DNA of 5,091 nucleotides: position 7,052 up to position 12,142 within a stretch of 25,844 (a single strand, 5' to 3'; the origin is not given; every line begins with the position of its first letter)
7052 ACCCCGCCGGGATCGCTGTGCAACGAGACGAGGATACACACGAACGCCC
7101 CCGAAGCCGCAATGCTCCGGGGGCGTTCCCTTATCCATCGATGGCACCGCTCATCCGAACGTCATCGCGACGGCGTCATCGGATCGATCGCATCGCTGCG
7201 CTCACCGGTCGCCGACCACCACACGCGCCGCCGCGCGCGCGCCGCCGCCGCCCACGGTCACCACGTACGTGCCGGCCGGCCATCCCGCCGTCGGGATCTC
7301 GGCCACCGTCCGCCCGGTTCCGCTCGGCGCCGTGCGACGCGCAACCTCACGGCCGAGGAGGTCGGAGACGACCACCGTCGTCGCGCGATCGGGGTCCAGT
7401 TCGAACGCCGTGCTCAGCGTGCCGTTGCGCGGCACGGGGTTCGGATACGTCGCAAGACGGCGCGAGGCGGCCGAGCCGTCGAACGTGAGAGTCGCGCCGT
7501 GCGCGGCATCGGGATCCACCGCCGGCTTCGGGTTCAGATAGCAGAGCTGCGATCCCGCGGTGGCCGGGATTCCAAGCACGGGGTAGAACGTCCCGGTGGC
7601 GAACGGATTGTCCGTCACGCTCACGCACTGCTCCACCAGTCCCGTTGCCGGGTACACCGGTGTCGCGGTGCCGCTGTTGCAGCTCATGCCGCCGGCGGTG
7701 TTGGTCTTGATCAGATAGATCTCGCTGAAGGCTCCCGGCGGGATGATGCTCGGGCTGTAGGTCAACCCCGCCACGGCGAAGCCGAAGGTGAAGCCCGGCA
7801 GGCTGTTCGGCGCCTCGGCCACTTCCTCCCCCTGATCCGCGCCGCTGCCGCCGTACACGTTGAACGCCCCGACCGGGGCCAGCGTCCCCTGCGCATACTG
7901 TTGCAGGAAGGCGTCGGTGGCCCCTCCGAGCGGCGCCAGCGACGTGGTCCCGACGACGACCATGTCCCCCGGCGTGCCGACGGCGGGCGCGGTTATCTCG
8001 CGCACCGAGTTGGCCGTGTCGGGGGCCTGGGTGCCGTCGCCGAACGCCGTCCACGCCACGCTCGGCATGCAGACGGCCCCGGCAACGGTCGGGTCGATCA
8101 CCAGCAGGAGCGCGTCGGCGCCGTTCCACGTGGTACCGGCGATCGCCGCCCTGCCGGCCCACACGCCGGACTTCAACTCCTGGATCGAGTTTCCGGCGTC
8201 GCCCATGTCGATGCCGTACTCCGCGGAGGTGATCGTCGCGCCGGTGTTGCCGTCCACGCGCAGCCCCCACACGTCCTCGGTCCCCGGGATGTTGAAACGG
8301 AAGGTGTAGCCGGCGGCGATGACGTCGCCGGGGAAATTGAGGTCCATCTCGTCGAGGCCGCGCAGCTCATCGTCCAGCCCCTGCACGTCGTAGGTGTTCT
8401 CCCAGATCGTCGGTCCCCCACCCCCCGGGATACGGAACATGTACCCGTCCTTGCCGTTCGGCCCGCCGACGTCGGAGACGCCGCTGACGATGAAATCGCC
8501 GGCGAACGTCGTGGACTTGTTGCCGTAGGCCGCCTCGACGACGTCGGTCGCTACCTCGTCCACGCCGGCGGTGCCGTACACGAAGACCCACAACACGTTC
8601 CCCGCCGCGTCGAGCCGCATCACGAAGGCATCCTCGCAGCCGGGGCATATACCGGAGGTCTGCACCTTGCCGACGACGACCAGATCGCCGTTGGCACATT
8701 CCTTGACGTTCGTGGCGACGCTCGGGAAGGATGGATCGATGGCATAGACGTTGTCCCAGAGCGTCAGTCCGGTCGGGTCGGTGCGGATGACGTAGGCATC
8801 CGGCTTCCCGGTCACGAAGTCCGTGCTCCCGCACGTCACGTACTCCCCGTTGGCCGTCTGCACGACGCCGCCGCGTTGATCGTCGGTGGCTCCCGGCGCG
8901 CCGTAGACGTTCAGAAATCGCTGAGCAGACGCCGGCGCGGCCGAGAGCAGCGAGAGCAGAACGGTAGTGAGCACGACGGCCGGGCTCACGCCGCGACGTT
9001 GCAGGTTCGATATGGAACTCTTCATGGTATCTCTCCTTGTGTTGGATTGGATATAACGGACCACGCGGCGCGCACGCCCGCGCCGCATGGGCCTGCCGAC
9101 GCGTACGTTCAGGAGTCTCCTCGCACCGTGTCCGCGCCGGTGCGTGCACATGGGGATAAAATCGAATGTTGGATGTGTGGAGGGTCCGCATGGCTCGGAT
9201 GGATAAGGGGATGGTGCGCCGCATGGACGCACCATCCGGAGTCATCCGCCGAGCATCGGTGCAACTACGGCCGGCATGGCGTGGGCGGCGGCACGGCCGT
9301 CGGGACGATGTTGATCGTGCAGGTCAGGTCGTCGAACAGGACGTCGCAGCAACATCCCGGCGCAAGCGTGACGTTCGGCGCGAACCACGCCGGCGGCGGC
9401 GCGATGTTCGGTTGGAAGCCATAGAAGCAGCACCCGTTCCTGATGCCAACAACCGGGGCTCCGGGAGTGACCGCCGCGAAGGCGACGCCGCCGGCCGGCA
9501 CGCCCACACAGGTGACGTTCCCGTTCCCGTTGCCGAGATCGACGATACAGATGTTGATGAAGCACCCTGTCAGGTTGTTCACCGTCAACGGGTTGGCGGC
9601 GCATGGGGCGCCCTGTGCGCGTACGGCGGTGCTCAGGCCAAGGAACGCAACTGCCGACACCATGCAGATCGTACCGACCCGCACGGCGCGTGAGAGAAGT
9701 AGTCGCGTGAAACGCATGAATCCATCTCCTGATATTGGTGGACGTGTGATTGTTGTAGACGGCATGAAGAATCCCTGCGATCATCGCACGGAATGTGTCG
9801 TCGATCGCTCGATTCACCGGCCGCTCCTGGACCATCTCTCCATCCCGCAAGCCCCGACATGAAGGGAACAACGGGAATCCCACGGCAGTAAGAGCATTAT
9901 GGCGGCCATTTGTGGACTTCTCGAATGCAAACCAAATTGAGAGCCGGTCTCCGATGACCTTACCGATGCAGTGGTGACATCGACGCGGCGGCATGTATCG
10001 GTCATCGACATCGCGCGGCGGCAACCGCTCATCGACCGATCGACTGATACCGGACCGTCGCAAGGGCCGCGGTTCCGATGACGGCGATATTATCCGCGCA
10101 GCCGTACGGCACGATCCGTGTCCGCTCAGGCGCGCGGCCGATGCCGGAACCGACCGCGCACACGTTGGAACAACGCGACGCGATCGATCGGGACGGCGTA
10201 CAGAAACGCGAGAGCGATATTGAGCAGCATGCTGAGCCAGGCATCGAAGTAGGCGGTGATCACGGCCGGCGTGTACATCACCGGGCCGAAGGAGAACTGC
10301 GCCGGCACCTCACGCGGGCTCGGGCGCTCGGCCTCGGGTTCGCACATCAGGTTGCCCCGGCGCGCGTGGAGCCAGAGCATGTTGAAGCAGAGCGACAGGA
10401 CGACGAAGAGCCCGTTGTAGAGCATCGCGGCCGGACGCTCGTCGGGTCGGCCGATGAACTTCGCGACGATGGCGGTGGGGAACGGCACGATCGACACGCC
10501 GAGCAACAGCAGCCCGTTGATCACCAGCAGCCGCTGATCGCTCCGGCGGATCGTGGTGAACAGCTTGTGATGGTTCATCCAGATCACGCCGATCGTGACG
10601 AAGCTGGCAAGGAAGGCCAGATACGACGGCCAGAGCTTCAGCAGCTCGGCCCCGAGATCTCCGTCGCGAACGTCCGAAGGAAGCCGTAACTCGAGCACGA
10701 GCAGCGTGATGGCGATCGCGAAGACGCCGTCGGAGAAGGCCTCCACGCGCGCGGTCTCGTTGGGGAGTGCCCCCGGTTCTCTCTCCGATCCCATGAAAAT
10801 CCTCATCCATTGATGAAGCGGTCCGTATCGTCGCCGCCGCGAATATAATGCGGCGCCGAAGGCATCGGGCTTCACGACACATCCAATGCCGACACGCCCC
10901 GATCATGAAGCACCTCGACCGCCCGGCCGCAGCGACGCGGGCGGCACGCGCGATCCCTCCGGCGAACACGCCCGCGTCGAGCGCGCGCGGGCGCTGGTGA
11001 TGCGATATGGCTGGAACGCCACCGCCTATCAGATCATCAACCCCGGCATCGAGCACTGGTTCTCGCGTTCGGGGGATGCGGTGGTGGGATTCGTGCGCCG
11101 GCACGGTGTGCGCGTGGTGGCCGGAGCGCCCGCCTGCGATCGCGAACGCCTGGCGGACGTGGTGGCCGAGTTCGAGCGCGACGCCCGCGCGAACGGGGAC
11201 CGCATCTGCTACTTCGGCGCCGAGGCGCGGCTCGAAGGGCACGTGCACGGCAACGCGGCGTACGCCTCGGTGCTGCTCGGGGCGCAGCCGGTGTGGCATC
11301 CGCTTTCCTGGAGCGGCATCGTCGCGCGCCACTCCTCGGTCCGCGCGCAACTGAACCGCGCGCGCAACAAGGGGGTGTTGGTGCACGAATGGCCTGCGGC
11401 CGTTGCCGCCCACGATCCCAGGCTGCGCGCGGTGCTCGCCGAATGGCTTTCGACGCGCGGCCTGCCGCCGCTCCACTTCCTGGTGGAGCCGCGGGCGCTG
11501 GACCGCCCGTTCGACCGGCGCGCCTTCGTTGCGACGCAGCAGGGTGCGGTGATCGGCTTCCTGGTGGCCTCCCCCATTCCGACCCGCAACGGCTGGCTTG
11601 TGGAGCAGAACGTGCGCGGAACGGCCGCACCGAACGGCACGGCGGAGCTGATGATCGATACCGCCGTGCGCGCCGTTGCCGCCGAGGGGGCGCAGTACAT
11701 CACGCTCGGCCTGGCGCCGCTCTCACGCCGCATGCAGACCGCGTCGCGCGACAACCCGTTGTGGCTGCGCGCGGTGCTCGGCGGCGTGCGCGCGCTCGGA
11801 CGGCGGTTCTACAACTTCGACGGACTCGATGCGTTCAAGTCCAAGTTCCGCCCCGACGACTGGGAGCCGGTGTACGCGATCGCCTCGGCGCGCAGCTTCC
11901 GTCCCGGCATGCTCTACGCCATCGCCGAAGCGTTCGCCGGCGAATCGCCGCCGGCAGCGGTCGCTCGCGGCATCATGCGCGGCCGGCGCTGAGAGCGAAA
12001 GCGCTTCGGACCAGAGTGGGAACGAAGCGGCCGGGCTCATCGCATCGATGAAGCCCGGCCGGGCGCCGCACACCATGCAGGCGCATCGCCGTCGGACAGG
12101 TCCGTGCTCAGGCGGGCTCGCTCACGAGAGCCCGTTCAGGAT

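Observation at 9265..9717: Small secreted protein with 11 Cys and almost no charge: hydrophobin/chaplin-like surface protein candidate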

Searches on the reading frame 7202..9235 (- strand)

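Call 7: search_protein_families(library=pfam, proteins=[window:7202-9235:-], max_evalue=1)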
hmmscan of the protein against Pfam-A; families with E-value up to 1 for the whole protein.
window:7202-9235:- (677 aa): 2 families
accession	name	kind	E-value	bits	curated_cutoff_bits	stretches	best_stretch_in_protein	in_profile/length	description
PF18962.6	Por_Secre_tail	-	0.00019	22.1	27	1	597-673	2-74/75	Secretion system C-terminal sorting domain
PF19910.5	DUF6383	-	0.094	13.3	23.7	1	620-666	30-69/74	Domain of unknown function (DUF6383)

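Call 102: search_protein_families(library=pfam, proteins=[window:7202-9025:-], max_evalue=0.01)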
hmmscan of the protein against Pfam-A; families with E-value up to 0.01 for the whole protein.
window:7202-9025:- (607 aa): 1 family
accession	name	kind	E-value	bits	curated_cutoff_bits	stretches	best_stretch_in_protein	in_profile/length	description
PF18962.6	Por_Secre_tail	-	0.00019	22.1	27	1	527-603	2-74/75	Secretion system C-terminal sorting domain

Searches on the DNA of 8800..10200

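Call 65: search_rna_families(source=window, start=8800, end=10200, threshold=evalue, max_evalue=1)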
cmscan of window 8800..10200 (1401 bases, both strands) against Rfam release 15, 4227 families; matches with E-value up to 1: 1.
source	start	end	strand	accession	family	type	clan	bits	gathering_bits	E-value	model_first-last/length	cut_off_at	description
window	9738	9824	+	RF03283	mir-1010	Gene; miRNA;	-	20.7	70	0.21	1-93/93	no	mir-1010 microRNA precursor family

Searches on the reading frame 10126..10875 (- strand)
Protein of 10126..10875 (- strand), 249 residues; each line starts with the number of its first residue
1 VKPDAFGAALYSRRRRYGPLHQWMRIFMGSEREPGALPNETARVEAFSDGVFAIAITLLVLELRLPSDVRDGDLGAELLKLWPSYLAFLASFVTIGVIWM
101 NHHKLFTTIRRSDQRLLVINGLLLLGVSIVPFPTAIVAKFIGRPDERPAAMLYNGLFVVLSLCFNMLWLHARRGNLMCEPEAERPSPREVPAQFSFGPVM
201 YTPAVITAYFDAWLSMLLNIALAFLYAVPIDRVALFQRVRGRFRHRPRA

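Call 7: search_protein_families(library=pfam, proteins=[window:10126-10875:-], max_evalue=1)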
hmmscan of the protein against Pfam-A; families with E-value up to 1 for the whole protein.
window:10126-10875:- (249 aa): 1 family
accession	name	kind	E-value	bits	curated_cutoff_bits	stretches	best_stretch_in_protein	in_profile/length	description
PF06736.16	TMEM175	-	4e-29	101.4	25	1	43-131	1-88/88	Endosomal/lysosomal potassium channel TMEM175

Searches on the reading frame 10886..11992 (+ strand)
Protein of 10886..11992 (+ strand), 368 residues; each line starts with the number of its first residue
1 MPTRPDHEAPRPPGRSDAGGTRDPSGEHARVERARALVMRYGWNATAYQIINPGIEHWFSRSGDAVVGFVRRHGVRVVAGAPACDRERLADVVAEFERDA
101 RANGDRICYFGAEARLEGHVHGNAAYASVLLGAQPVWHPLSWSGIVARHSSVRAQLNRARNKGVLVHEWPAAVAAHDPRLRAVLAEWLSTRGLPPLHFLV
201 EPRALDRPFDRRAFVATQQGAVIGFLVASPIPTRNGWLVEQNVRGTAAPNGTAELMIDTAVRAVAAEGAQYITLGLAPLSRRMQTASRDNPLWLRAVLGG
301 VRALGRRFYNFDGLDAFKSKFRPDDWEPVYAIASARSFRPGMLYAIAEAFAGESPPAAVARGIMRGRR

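Call 7: search_protein_families(library=pfam, proteins=[window:10886-11992:+], max_evalue=1)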
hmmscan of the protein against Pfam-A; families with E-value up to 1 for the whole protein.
window:10886-11992:+ (368 aa): 2 families
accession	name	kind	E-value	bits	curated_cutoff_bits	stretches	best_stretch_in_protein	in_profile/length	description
PF09924.15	LPG_synthase_C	-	4.8e-41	141.2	27.5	1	35-332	1-297/298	Phosphatidylglycerol lysyltransferase, C-terminal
PF00583.31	Acetyltransf_1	-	0.046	14.5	20.7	1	209-275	31-99/116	Acetyltransferase (GNAT) family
